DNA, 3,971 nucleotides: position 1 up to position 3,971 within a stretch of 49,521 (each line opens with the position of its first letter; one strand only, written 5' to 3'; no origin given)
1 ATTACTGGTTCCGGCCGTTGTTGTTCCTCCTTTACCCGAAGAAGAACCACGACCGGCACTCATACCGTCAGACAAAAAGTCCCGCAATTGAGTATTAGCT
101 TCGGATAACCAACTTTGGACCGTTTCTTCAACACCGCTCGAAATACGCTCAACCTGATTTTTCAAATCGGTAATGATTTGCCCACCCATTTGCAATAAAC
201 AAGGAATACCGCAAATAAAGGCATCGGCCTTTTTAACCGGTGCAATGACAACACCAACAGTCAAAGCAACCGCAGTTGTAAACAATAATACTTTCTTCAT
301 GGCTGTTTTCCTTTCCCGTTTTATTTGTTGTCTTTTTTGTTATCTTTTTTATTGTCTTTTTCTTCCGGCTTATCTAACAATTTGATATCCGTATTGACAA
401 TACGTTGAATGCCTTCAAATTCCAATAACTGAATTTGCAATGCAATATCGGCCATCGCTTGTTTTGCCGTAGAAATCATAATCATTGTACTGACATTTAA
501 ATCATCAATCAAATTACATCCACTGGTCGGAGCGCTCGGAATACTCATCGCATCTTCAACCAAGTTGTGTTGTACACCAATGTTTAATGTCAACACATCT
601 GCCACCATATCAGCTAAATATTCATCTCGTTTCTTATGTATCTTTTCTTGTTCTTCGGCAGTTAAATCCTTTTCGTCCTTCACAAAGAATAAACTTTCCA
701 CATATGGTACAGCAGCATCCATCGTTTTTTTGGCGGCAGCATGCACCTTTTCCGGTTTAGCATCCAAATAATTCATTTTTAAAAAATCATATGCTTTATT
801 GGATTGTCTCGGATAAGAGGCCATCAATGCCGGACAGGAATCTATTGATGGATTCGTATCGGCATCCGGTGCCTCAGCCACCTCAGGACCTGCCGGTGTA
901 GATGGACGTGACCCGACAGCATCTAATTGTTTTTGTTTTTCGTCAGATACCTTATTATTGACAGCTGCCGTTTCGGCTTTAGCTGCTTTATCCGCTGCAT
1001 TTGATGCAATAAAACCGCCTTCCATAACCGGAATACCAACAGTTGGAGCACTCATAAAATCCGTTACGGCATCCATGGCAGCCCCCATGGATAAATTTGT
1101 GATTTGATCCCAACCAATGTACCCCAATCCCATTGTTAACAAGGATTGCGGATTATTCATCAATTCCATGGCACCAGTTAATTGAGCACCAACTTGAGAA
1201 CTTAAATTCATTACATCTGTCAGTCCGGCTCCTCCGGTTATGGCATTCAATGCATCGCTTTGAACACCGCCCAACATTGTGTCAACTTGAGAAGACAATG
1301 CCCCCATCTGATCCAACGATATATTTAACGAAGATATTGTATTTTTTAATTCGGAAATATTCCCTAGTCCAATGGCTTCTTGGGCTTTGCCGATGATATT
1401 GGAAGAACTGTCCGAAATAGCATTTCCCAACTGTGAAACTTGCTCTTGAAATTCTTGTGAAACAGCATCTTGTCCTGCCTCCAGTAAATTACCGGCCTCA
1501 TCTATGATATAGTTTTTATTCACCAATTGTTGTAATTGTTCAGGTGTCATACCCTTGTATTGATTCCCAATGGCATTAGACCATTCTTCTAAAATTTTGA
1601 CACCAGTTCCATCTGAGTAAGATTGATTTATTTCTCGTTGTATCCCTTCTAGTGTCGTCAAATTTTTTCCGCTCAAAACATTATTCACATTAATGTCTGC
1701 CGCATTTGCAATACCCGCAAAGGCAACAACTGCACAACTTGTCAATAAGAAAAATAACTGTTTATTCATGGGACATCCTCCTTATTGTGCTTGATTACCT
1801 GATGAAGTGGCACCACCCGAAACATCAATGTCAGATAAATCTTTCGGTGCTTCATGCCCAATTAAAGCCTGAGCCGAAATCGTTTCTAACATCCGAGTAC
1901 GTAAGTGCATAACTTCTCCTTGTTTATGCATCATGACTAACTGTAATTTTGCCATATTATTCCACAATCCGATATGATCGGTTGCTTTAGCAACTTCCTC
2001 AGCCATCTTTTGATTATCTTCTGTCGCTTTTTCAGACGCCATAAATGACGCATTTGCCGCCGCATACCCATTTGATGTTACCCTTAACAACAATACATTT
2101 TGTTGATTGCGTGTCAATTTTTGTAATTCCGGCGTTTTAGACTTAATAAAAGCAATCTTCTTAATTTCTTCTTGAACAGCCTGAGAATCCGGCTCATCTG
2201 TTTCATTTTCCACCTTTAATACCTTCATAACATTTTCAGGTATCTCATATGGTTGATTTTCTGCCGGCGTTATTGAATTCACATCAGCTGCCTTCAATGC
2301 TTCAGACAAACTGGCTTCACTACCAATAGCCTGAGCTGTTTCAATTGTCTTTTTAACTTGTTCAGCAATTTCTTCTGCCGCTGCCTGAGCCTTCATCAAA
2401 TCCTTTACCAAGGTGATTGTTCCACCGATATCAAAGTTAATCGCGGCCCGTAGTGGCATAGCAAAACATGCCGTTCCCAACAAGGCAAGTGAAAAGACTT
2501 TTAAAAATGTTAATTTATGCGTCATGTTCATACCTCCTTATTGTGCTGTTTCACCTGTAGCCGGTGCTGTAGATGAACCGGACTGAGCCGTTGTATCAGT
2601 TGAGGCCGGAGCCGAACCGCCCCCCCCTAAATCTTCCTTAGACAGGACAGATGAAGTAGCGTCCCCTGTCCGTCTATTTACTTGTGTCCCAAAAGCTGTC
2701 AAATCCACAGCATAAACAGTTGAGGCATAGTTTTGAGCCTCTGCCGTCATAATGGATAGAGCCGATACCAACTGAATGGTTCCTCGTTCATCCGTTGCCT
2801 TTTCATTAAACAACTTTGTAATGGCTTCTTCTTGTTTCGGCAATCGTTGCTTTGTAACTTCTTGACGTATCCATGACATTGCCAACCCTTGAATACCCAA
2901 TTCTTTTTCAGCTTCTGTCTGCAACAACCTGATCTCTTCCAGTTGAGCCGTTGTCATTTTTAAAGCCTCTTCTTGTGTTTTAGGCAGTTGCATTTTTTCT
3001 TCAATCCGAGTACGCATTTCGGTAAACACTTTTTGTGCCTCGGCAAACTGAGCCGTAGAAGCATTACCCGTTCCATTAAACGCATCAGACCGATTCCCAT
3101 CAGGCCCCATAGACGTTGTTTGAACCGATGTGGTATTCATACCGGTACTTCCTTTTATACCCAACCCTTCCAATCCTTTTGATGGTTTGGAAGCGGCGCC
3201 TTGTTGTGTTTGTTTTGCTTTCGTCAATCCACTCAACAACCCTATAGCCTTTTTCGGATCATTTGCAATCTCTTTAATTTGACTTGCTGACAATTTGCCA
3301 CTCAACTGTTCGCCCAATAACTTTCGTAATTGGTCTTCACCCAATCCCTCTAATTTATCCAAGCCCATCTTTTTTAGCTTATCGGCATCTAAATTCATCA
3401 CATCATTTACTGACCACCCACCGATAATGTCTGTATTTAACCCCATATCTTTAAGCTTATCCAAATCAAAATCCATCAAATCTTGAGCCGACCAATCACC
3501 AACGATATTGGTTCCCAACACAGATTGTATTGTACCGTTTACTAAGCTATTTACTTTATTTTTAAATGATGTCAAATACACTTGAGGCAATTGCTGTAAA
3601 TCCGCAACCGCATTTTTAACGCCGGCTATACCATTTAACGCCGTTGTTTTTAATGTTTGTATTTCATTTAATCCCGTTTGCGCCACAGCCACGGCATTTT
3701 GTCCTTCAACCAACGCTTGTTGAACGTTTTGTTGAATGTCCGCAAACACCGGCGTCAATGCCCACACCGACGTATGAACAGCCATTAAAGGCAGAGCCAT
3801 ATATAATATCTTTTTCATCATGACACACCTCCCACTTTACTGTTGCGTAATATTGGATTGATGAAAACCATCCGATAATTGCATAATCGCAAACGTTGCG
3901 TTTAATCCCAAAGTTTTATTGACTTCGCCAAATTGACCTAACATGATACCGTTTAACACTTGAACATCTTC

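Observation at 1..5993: Operon of six signal-peptide proteins led by a secreted GH24 muramidase: candidate uncharacterised envelope/surface system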

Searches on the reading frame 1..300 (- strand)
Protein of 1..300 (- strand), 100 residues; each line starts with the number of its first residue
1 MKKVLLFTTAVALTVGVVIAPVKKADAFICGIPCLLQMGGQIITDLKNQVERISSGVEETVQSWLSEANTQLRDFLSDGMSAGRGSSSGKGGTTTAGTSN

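Call 5: search_protein_families(library=pfam, proteins=[window:1-300:-], max_evalue=1)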
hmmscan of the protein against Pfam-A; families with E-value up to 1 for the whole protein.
window:1-300:- (100 aa): 2 families
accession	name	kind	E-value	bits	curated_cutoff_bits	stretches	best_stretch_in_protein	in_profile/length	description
PF21721.2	Gp38_N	-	0.014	15.9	25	1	54-73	10-29/40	Phage tail fibre adhesin Gp38 N-terminal domain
PF04869.20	Uso1_p115_head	-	0.12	11.9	28.2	1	33-79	151-198/313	Uso1 / p115 like vesicle tethering protein, head region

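Call 6: search_protein_families(library=ncbifam, proteins=[window:1-300:-], max_evalue=1)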
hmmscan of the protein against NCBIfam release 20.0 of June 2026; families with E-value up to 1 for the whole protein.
window:1-300:- (100 aa): 2 families
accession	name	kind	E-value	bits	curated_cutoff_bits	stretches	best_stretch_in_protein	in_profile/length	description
NF045738.1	MPN121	equivalog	0.097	12.9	150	1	37-84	59-106/122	MPN121 family protein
NF007523.0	PRK10132.1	equivalog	0.22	12.3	157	1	43-70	14-41/108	hypothetical protein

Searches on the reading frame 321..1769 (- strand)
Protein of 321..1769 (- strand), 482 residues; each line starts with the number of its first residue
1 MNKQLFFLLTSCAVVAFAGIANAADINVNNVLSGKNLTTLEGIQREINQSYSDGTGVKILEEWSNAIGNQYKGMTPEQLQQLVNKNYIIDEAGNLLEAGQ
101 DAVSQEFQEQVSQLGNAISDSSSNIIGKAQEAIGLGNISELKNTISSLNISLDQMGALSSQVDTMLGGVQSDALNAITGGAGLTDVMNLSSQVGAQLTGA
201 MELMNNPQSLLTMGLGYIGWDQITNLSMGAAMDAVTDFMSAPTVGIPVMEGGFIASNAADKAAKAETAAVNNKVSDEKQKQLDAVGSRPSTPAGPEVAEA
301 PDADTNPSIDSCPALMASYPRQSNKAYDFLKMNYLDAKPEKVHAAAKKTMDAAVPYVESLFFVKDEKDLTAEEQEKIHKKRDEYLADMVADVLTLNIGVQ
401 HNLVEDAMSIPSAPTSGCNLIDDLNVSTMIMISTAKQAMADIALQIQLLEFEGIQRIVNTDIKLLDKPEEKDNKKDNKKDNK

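Call 5: search_protein_families(library=pfam, proteins=[window:321-1769:-], max_evalue=1)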
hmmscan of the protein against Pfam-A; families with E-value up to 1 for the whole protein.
window:321-1769:- (482 aa): 3 families
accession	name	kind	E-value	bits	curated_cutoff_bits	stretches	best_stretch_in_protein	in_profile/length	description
PF07739.18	TipAS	-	0.042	14.8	23.8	1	45-123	3-75/117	TipAS antibiotic-recognition domain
PF01466.24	Skp1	-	0.07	13.4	22.3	0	65-82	9-26/48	Skp1 family, dimerisation domain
PF12010.13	DUF3502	-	0.17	12.8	24.4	0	272-284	54-66/69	Domain of unknown function (DUF3502)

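Call 6: search_protein_families(library=ncbifam, proteins=[window:321-1769:-], max_evalue=1)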
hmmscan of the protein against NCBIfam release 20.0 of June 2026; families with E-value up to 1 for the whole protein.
window:321-1769:- (482 aa): 1 family
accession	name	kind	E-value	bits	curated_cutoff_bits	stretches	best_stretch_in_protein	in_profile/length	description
NF011741.1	PRK15194.1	equivalog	0.068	13.1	140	1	11-52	92-133/185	type 1 fimbrial major subunit FimA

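Call 7: find_encoding_contigs(protein=window:321-1769:-, flank=10000, max_places=6)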
Protein window:321-1769:- (482 aa): no gene with exactly this product is on record in the collection.
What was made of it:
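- Tried and rejected: Exact-sequence look-up of P5 to recover the window's own contig: not on record (call 7).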

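Call 84: search_protein_families(library=phrogs, proteins=[window:321-1769:-], max_evalue=0.01)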
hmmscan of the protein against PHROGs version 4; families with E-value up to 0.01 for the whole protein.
window:321-1769:- (482 aa): 0 families

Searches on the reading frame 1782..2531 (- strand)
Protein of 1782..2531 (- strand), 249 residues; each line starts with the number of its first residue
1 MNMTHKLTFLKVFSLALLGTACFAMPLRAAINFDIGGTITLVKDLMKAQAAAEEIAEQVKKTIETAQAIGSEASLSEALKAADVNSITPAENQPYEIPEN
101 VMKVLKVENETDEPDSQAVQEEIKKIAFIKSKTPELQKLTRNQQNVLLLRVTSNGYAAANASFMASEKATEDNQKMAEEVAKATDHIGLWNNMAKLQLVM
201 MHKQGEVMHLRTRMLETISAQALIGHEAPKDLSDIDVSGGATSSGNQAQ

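Call 5: search_protein_families(library=pfam, proteins=[window:1782-2531:-], max_evalue=1)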
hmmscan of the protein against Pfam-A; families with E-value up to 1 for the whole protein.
window:1782-2531:- (249 aa): 2 families
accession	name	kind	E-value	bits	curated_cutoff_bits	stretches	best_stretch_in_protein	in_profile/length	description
PF15951.10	MITF_TFEB_C_3_N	-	0.28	12.1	27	1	39-112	2-70/152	MITF/TFEB/TFEC/TFE3 N-terminus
PF24760.1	TPR_IF140_C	-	0.34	11.7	27.4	0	157-220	26-90/124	IF140 C-terminal TPR domain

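Call 6: search_protein_families(library=ncbifam, proteins=[window:1782-2531:-], max_evalue=1)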
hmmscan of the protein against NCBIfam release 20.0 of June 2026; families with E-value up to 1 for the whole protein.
window:1782-2531:- (249 aa): 0 families

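Call 29: search_solved_structures(query=A1, max_evalue=10, show_alignments=2)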
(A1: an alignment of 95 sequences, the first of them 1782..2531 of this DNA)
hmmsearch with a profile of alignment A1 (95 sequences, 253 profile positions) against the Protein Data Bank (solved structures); distinct sequences matched with E-value up to 10: 4.
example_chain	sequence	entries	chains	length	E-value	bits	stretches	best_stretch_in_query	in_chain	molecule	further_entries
7o3v_A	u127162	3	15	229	0.00052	23.2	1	5-97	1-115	TrwJ protein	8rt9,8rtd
2pmz_F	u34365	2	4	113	0.067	16.3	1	80-158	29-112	DNA-directed RNA polymerase subunit F | DNA-directed RNA polymerase, subunit F (RpoF)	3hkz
6x6o_A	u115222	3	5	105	0.15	15.2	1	5-73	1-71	Protein spackle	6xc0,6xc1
2waq_F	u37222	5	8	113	1.3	12.1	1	72-158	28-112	DNA-DIRECTED RNA POLYMERASE RPO4 SUBUNIT | RNA POLYMERASE SUBUNIT 7 | DNA-DIRECTED RNA POLYMERASE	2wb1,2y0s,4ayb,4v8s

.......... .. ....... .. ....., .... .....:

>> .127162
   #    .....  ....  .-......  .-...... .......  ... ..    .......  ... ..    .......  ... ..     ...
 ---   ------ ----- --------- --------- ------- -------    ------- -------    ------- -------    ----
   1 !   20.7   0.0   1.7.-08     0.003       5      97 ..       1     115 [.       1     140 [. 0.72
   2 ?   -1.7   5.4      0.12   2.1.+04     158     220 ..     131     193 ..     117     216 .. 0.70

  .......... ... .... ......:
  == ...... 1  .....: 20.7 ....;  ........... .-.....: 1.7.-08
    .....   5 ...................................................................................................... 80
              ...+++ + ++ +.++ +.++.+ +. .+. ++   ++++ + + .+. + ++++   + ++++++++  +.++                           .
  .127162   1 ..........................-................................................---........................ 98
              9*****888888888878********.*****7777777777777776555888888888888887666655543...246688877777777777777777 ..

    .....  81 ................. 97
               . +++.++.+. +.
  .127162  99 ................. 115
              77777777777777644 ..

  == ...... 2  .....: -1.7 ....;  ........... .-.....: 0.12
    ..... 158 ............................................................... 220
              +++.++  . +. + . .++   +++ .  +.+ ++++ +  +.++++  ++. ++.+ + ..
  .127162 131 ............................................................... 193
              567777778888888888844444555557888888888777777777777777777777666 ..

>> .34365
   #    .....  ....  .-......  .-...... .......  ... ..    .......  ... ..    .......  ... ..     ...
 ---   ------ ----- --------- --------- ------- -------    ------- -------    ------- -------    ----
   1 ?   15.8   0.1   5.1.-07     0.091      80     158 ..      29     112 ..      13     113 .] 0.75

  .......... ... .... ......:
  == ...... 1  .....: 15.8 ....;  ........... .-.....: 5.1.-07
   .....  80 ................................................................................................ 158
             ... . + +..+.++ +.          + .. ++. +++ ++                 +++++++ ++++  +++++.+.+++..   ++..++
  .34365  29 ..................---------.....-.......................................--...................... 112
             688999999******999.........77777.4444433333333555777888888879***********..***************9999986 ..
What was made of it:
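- A family profile finds TrwJ (R388 VirB5, 7o3v) as best PDB hit, E=5e-4 (call 29).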

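Call 30: search_protein_families(library=pfam, alignment_id=A1, max_evalue=0.1)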
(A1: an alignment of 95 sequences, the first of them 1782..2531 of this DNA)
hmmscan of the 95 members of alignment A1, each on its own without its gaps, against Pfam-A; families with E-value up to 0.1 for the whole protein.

A. member 1, window:1782-2531:- (249 aa): 0 families

B. families by the number of members that match (of 95 scanned): 82 families (the first 25 are shown)
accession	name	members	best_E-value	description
PF13605.11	DUF4141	4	8.1e-07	Domain of unknown function (DUF4141)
PF12329.13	TMF_DNA_bd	4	0.028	TATA element modulatory factor 1 DNA binding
PF20935.2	DUF6847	3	0.029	Family of unknown function (DUF6847)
PF07996.16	T4SS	2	6.8e-05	Type IV secretion system proteins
PF04977.20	DivIC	2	0.00054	Septum formation initiator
PF05597.16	Phasin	2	0.03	Poly(hydroxyalcanoate) granule associated protein (phasin)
PF00170.26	bZIP_1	2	0.06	bZIP transcription factor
PF07195.17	FliD_C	1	2.7e-05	Flagellar hook-associated protein 2 C-terminus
PF01456.22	Mucin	1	0.00033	Mucin-like glycoprotein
PF15120.11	SPACA9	1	0.0027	Sperm acrosome-associated protein 9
PF11577.13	NEMO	1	0.0031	NF-kappa-B essential modulator NEMO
PF05641.18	Agenet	1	0.0047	Agenet domain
PF01442.23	Apolipoprotein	1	0.0063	Apolipoprotein A1/A4/E domain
PF05250.16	UPF0193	1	0.0077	Uncharacterised protein family (UPF0193)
PF24611.2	Spectrin_Anc-1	1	0.01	Nuclear anchorage protein 1, spectrin-like repeat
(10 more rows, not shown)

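Call 35: find_homologous_proteins(query=A1, max_evalue=0.001)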
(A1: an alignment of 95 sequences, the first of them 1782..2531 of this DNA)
Query A1 (95 sequences) (249 aa, profile of the alignment): 18 proteins with E <= 0.001 among 8000 candidates.
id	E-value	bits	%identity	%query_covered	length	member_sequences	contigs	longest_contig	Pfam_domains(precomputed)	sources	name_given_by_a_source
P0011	3.4e-31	127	-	-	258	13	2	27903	-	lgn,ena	-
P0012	2.3e-30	124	-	-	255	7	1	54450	-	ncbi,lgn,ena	-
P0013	2.6e-30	124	-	-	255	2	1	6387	-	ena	-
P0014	1.3e-29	122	96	99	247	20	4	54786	-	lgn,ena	-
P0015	2.9e-29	121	78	99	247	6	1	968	-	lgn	-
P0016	4.3e-29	120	55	4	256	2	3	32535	-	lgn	-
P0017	1.0e-28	119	80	97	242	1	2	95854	-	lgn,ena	-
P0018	1.4e-28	119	-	-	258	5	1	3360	-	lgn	-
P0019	1.7e-28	118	-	-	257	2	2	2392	-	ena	-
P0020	1.8e-28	118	64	97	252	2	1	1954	-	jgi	jgi:hypothetical protein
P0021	8.7e-28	116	80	99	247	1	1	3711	-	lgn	-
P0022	1.2e-27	115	83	98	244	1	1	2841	-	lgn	-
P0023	5.3e-26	110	75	99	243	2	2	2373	-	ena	-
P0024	2.4e-24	105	79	99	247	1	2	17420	-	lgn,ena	-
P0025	2.5e-24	105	-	-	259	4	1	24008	-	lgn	-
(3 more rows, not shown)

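Call 46: predict_structure(alignment_id=A3)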
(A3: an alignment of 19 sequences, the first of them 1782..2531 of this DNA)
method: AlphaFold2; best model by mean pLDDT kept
length: 249 residues; sequences in the alignment: 19
mean_pLDDT: 47.1   pTM: 0.28
mean pLDDT of the five models: 47.1, 41.8, 40.3, 36.1, 35.3
residues with pLDDT >= 90: 0; 70-90: 6; 50-70: 87; < 50: 156
segments of 3 or more residues with pLDDT < 50: 1-3, 15-98, 105-107, 109-113, 122-147, 219-249
pLDDT, mean of each block of 10 residues (from residue 1): 50 48 38 37 42 44 42 35 35 42 49 49 44 40 50 55 61 68 65 64 60 53 39 33 30
secondary structure, 60 per line:
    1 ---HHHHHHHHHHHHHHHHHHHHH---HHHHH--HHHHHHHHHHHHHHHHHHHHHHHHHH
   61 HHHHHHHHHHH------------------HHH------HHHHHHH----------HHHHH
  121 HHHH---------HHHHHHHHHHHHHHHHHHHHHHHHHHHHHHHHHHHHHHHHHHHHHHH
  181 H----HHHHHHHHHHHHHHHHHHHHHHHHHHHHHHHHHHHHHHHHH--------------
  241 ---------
elements in order: H4-24 H28-32 H35-71 H99-105 H116-124 H134-181 H186-226
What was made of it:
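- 1782..2531 (-): P4, 249 aa (probably 247 aa, starting at 2525). Exported array-family member of typical VirB5 size; mature N-terminus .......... The AF2 model has low confidence (pLDDT 47) but is all long helices (call 46).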

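Call 54: search_protein_representatives(alignment_id=A3)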
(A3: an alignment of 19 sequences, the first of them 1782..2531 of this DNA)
Query: 19 sequences, 247 profile positions. Proteins with E-value up to 0.001 (for the whole library): 18; up to 1e-10: 9; up to 1e-30: 3. The best 18 are listed.
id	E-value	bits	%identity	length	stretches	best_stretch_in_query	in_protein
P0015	1.1e-112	391.8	-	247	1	1-247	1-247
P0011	1.6e-90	319.3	-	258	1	5-246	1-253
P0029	4.3e-49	183.5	-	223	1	25-241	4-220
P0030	2.7e-30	122.0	-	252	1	10-237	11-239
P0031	2.2e-26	109.2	-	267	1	15-243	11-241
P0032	1.2e-25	106.8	-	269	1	1-235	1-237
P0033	2.7e-24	102.3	-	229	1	12-224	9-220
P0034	4.2e-23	98.5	-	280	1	10-233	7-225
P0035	6.5e-20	88.0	-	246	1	7-241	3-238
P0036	2.0e-09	53.6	-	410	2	99-227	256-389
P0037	4.0e-07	46.1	-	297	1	109-227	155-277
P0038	1.7e-06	44.0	-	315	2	72-228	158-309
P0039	1.7e-05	40.7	-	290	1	63-228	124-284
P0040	2.7e-05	40.1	-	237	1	12-226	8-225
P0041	4.7e-05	39.3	-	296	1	48-226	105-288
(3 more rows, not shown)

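Call 56: search_protein_families(library=pfam, alignment_id=A6, max_evalue=0.1)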
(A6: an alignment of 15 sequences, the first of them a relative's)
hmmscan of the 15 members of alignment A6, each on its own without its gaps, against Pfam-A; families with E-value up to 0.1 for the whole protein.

A. member 1, P0029 (223 aa): 1 family
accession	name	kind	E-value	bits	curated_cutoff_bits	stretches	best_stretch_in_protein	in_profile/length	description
PF18035.6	Bap31_Bap29_C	-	0.036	14.6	30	0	148-186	1-28/52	Bap31/Bap29 cytoplasmic coiled-coil domain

B. families by the number of members that match (of 15 scanned): 9 families
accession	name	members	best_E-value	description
PF21455.3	PylD_N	1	0.0038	Pyrrolysine biosynthesis protein PylD, N-terminal domain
PF13388.11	DUF4106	1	0.017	Protein of unknown function (DUF4106)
PF24564.1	DUF7605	1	0.021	Domain of unknown function (DUF7605)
PF09546.15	Spore_III_AE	1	0.024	Stage III sporulation protein AE (spore_III_AE)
PF15405.12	PH_5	1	0.028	Pleckstrin homology domain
PF18035.6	Bap31_Bap29_C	1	0.036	Bap31/Bap29 cytoplasmic coiled-coil domain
PF23851.1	DUF7214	1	0.039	Domain of unknown function (DUF7214)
PF18428.7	BRCT_3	1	0.074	BRCA1 C Terminus (BRCT) domain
PF06295.17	ZapG-like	1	0.085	Z-ring associated protein G-like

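Call 76: fold_search(model_id=the predicted structure, library=pdb)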
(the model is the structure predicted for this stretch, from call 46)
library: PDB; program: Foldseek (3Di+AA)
matches with E <= 10: 402; with E <= 0.001: 0
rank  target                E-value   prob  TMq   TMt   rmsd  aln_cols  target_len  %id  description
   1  4zws_B                1.3e-01  0.63  0.20  0.38  11.0       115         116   16  Crystal Structure of the Bacteriophage T4 recombination mediator protein UvsY, Lattice Type III (released 2016-03-02)
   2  5yma                  2.7e-01  0.63  0.18  0.21   7.8       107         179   15  Crystal structure of ribosome assembly factor Efg1 (released 2018-01-17)
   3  4zwt_N                4.3e-01  0.28  0.19  0.33  11.2       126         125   16  Crystal Structure of the Bacteriophage T4 recombination mediator protein UvsY, Lattice Type IV (released 2016-03-02)
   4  4zwt_A                4.8e-01  0.30  0.19  0.35  11.0       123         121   17  Crystal Structure of the Bacteriophage T4 recombination mediator protein UvsY, Lattice Type IV (released 2016-03-02)
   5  9n26_A                5.4e-01  0.85  0.25  0.10   9.5       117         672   11  DNA gyrase complexed with uncleaved DNA and Compound 148 to 1.96 A resolution (released 2025-04-09)
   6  6zbf_D                5.8e-01  0.28  0.23  0.28  15.2       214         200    6  Merozoite surface protein 1 (MSP-1) from Plasmodium falciparum, alternative conformation 3 (released 2021-05-19)
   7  9t1m_B                6.5e-01  0.33  0.17  0.33  22.1       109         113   16  Nuclear export protein/Non-structural protein 2 (NEP/NS2) in complex with artificial alpha Rep protein (released 2025-11-12)
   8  4zwt_E                6.5e-01  0.25  0.20  0.34  11.1       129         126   16  Crystal Structure of the Bacteriophage T4 recombination mediator protein UvsY, Lattice Type IV (released 2016-03-02)
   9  9hlx_A                6.8e-01  0.33  0.20  0.06  12.4       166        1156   13  Structure of Ba1Cas12a3 binary complex (released 2025-12-17)
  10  7zwc_c                7.3e-01  0.16  0.17  0.14  36.0       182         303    9  Structure of SNAPc:TBP-TFIIA-TFIIB sub-complex bound to U5 snRNA promoter (released 2022-11-30)
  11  8eja_A                7.7e-01  0.20  0.15  0.30  10.8       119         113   13  Computational design of potent and selective inhibitors of Bak and Bax (released 2024-03-20)
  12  4zwt_H                7.7e-01  0.18  0.19  0.32  11.1       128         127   16  Crystal Structure of the Bacteriophage T4 recombination mediator protein UvsY, Lattice Type IV (released 2016-03-02)
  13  8otz_C0               9.1e-01  0.18  0.19  0.32   9.1       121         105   12  48-nm repeat of the native axonemal doublet microtubule from bovine sperm (released 2023-11-22)
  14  6h2e_P                9.1e-01  0.09  0.13  0.12  21.3       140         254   12  Structure of the soluble AhlC of the tripartite alpha-pore forming toxin, AHL, from Aeromonas hydrophila. (released 2019-07-10)
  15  8eja_B                9.7e-01  0.16  0.14  0.30  11.0       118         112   14  Computational design of potent and selective inhibitors of Bak and Bax (released 2024-03-20)
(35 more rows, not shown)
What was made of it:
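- On VirB5/TrbJ family (PF07996): Foldseek was uninformative (calls 46, 76).
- The P4 structure model is unreliable (pLDDT 47) and its fold search was uninformative (calls 46, 76).
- Tried and rejected: AF2 of P4 with a 19-sequence alignment: pLDDT 47, with a meaningless fold search (UvsY, designed helical bundles) (calls 46, 76).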

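Call 84: search_protein_families(library=phrogs, proteins=[window:1782-2531:-], max_evalue=0.01)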
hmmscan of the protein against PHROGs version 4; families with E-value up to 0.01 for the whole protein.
window:1782-2531:- (249 aa): 0 families

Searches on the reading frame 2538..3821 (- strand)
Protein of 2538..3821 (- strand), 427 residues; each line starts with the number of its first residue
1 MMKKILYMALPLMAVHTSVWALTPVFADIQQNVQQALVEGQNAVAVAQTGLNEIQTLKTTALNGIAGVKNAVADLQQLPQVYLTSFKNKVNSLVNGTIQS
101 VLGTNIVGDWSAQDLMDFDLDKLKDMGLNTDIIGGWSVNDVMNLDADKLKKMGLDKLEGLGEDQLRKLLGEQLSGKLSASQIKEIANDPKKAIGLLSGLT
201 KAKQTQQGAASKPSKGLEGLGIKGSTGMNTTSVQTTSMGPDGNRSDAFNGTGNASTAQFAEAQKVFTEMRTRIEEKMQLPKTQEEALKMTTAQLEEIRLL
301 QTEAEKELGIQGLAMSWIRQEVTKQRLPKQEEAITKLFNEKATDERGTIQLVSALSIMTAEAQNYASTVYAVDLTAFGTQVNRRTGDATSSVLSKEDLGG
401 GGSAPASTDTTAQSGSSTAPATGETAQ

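Call 5: search_protein_families(library=pfam, proteins=[window:2538-3821:-], max_evalue=1)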
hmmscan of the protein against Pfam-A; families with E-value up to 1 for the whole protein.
window:2538-3821:- (427 aa): 1 family
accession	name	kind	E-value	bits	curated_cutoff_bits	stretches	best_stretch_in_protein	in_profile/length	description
PF22729.1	NCH3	-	0.024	14.9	27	0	129-150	39-60/74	NACHT C-terminal Helical domain 3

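Call 6: search_protein_families(library=ncbifam, proteins=[window:2538-3821:-], max_evalue=1)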
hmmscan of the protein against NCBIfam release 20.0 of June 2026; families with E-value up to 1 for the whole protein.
window:2538-3821:- (427 aa): 0 families

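Call 84: search_protein_families(library=phrogs, proteins=[window:2538-3821:-], max_evalue=0.01)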
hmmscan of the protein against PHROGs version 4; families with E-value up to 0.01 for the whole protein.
window:2538-3821:- (427 aa): 0 families
